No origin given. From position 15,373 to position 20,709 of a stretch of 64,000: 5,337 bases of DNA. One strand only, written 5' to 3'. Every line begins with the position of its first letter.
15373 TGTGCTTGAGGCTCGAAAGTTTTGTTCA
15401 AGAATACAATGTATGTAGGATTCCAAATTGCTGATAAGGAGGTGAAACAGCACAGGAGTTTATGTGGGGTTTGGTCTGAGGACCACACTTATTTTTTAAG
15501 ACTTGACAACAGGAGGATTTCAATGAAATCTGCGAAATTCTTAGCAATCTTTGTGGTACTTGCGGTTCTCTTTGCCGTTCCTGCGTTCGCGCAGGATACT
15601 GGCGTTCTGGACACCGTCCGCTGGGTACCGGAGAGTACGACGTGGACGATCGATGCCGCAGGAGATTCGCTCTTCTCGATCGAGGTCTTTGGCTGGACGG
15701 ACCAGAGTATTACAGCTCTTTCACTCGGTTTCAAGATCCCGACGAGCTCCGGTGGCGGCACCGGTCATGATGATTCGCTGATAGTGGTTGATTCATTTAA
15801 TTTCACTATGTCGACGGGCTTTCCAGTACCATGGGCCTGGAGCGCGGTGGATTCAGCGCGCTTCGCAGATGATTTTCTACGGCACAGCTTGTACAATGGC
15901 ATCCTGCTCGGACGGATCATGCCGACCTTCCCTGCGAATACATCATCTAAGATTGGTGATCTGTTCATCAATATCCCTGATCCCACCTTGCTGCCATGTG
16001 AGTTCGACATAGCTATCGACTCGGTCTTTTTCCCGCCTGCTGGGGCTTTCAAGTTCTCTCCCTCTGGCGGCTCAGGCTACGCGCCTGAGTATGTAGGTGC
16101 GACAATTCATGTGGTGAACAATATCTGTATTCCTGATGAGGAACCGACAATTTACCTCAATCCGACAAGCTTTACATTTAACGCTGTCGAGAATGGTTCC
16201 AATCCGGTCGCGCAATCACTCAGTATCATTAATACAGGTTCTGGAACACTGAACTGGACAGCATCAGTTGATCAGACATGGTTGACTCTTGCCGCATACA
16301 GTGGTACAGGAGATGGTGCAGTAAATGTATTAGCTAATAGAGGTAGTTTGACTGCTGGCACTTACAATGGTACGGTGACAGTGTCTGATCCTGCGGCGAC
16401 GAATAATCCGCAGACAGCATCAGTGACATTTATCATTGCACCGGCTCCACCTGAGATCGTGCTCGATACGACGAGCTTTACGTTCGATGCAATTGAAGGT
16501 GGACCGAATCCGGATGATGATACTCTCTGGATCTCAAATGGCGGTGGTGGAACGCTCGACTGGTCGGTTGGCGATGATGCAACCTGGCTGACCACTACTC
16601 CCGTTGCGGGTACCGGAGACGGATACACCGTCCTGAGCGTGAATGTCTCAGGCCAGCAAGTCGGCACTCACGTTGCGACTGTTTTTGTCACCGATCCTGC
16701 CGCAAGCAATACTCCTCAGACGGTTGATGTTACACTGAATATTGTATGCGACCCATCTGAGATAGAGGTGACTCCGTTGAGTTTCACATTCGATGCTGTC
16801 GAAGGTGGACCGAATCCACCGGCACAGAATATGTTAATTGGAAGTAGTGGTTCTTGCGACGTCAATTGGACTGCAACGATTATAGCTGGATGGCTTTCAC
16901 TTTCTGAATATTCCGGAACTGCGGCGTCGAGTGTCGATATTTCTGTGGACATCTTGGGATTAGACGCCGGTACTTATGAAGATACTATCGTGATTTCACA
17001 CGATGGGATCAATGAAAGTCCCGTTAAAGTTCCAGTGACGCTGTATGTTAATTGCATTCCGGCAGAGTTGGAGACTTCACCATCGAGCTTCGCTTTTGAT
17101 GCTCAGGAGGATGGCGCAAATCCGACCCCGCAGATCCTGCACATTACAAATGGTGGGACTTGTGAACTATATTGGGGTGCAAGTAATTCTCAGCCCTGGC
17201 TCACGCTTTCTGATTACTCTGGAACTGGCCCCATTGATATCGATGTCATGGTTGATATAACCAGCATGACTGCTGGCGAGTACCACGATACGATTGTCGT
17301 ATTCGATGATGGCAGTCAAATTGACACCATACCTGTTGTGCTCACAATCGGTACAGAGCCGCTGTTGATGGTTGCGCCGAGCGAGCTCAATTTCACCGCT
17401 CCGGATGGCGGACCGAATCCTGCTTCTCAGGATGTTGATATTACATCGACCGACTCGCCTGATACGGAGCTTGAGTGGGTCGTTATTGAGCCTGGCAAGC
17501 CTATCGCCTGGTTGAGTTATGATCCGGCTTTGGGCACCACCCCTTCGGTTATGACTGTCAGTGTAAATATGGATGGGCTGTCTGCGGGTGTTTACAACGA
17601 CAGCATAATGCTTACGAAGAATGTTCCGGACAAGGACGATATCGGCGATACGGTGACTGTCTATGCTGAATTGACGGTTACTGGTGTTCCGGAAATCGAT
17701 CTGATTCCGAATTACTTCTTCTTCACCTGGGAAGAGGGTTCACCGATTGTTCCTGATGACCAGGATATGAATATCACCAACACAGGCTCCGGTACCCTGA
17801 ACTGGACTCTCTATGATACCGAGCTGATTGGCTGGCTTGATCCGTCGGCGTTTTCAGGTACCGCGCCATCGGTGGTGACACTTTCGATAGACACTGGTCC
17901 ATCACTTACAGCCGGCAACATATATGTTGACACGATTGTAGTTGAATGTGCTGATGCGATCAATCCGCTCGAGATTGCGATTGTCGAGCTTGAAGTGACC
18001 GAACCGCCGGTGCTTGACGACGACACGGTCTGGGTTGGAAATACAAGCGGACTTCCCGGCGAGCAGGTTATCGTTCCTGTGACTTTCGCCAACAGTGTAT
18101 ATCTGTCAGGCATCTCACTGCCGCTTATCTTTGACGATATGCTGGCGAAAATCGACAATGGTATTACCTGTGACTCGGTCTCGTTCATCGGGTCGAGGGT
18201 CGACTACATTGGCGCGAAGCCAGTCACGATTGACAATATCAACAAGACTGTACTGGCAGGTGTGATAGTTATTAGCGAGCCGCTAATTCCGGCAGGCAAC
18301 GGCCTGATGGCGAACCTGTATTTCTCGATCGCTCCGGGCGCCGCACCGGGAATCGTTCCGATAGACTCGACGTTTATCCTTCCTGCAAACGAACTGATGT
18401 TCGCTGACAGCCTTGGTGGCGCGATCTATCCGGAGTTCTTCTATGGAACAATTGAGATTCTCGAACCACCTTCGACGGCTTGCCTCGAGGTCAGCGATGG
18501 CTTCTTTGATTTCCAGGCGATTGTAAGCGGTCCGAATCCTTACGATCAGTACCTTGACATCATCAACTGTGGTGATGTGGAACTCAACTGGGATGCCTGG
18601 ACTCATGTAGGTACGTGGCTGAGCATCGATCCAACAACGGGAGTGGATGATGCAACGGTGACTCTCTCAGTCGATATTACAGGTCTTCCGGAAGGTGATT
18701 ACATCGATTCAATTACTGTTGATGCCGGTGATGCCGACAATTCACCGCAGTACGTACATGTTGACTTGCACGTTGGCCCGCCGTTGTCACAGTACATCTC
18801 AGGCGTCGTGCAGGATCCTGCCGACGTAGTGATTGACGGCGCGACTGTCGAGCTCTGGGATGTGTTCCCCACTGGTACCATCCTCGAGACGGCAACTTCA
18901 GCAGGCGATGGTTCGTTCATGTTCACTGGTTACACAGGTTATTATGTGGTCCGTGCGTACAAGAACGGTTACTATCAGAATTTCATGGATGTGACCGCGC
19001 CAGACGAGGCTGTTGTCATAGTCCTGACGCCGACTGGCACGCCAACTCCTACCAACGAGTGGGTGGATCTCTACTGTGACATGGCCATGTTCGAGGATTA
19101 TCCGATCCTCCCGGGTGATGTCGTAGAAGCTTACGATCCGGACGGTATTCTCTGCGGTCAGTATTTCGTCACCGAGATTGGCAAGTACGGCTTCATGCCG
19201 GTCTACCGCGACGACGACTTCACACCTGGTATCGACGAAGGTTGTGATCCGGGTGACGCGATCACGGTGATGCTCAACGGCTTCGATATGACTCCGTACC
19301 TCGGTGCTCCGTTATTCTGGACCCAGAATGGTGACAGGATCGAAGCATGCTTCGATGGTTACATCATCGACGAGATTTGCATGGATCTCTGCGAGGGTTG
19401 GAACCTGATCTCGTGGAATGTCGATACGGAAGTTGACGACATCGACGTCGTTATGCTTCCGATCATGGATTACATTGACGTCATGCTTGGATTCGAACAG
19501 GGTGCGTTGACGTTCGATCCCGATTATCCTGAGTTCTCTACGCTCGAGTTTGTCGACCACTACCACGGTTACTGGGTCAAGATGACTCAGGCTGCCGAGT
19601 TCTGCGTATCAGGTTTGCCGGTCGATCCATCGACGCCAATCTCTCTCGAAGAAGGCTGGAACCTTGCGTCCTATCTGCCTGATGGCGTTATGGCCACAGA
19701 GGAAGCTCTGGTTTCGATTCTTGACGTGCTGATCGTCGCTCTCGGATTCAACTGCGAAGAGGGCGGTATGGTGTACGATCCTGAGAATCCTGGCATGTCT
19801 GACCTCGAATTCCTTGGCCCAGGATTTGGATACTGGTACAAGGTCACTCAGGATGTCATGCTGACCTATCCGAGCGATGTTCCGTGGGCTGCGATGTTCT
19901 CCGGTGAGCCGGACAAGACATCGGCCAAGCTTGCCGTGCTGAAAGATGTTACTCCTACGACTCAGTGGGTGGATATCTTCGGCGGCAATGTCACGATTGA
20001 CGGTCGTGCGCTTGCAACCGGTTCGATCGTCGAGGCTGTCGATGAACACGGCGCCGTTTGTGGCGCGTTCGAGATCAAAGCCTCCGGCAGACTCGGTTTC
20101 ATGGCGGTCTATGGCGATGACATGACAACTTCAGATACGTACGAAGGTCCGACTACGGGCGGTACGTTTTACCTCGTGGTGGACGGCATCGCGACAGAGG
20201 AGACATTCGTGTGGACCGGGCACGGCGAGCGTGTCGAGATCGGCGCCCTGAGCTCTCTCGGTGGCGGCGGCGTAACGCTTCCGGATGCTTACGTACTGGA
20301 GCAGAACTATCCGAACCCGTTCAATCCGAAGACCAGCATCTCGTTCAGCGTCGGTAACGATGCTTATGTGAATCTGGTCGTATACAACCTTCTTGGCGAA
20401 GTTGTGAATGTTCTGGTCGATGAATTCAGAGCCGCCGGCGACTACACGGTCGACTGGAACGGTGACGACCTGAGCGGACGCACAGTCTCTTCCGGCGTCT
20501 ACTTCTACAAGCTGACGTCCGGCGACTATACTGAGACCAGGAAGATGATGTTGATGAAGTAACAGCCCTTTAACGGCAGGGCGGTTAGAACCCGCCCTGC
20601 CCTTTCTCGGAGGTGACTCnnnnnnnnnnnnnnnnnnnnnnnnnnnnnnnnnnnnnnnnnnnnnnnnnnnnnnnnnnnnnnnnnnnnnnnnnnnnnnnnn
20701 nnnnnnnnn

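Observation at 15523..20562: Mosaic 1679-aa scaffoldin-like protein built almost entirely of repeats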

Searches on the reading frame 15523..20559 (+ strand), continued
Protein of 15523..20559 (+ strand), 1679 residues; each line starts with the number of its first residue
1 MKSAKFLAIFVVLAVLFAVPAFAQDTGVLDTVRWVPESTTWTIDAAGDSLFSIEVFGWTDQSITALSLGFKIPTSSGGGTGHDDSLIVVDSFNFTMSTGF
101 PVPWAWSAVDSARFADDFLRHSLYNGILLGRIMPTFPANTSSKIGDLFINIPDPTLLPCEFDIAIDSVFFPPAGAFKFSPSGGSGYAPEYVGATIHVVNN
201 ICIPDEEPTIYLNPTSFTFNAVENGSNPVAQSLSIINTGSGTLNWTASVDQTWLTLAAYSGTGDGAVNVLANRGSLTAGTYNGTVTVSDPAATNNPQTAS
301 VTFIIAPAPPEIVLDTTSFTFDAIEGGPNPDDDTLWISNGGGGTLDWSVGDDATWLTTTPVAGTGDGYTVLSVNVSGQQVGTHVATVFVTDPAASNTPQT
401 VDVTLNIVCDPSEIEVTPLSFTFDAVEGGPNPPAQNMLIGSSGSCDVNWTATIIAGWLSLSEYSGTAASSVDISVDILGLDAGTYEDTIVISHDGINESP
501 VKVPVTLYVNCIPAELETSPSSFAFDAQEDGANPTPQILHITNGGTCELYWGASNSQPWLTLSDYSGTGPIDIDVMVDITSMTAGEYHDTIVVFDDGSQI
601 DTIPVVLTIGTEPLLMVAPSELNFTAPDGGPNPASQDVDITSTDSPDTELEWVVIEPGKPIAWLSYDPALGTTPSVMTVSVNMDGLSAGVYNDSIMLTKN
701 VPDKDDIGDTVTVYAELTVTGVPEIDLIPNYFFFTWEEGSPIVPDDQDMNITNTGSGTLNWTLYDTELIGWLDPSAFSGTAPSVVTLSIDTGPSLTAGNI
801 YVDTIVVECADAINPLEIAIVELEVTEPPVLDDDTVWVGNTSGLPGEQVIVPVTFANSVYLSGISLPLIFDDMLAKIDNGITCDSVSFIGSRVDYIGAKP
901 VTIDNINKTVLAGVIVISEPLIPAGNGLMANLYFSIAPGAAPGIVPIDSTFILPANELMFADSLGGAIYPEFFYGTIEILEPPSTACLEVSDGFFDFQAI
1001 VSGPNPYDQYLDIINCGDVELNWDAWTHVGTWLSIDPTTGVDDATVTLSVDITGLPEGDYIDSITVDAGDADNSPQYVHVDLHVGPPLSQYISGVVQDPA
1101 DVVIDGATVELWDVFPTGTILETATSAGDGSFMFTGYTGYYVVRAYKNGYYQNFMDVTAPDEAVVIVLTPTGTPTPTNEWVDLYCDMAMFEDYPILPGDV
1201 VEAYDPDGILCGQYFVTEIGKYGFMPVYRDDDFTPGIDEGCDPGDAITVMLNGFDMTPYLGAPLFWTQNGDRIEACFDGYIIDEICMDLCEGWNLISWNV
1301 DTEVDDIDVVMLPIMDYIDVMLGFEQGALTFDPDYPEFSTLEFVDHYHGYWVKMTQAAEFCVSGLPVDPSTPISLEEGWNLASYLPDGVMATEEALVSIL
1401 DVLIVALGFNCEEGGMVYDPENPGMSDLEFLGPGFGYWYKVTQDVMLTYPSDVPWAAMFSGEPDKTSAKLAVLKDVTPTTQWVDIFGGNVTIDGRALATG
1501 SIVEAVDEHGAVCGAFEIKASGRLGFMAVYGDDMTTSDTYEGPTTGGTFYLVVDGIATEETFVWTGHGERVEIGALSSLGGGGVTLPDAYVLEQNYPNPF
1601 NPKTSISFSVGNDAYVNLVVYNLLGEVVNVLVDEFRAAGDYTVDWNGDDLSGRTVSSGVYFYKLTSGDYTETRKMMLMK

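Call 55: find_encoding_contigs(protein=P0002, flank=10000, max_places=3)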
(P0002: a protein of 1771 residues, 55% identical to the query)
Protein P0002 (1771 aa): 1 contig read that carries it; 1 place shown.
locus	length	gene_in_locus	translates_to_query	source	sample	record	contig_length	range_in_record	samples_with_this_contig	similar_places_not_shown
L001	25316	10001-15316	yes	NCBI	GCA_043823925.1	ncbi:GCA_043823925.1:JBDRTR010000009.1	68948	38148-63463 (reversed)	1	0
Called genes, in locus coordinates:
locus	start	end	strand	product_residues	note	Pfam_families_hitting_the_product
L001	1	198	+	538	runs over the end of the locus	PF07969:Amidohydro_3, PF01979:Amidohydro_1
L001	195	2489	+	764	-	PF25174:Beta-prop_THOC3 (faint), PF10282:Lactonase (faint), PF06452:CBM9_1 (faint)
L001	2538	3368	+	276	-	-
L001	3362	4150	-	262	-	-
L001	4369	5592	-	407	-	PF00266:Aminotran_5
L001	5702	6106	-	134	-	PF01592:NifU_N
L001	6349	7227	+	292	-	PF01680:SOR_SNZ, PF05690:ThiG (faint)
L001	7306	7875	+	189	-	PF01174:SNO, PF07685:GATase_3 (weak)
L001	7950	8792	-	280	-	PF00989:PAS, PF08448:PAS_4 (faint), PF12860:PAS_7 (faint), PF13188:PAS_8, PF13426:PAS_9, PF08447:PAS_3 (weak), PF00989:PAS (weak), PF13426:PAS_9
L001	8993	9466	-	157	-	PF00359:PTS_EIIA_2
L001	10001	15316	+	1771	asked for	PF19190:BACON_2, PF22076:Cep192_D6 (faint), PF13004:BACON (faint), PF19190:BACON_2, PF13620:CarboxypepD_reg (weak), PF13860:FlgD_ig, PF18962:Por_Secre_tail (weak)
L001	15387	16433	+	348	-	PF13585:CHU_C (weak), PF13860:FlgD_ig, PF18962:Por_Secre_tail (weak)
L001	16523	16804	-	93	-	-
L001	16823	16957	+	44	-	-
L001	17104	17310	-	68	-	-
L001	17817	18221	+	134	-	-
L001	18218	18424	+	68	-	PF20546:DUF6760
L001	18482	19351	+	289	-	PF14371:DUF4412 (faint)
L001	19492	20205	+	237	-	-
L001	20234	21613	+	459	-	PF08308:PEGA, PF13620:CarboxypepD_reg, PF13715:CarbopepD_reg_2 (weak)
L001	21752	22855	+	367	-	PF13672:PP2C_2, PF00481:PP2C (weak), PF07228:SpoIIE (faint)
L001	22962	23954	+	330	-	-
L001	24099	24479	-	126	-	PF01245:Ribosomal_L19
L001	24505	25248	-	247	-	PF01746:tRNA_m1G_MT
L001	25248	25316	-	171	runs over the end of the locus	PF01782:RimM, PF05239:PRC, PF24986:PRC_RimM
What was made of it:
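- The two dockerin paralogues are absent from the syntenic orthologous locus L001 (call 55).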

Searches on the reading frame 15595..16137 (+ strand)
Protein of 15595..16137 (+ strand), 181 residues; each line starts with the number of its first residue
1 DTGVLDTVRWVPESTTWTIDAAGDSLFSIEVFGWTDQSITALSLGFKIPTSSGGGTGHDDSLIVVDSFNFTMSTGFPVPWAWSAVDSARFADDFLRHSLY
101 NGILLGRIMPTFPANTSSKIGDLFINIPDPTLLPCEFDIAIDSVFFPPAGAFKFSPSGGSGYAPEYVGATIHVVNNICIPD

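Call 20: search_protein_families(library=pfam, proteins=[window:15595-16137:+], max_evalue=10)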
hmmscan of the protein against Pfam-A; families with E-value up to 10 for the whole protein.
window:15595-16137:+ (181 aa): 0 families
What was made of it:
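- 15595..16137 (+): N-terminal divergent cohesin-family module with insertions, aa 25-205. It has no Pfam hit on its own (call 20).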
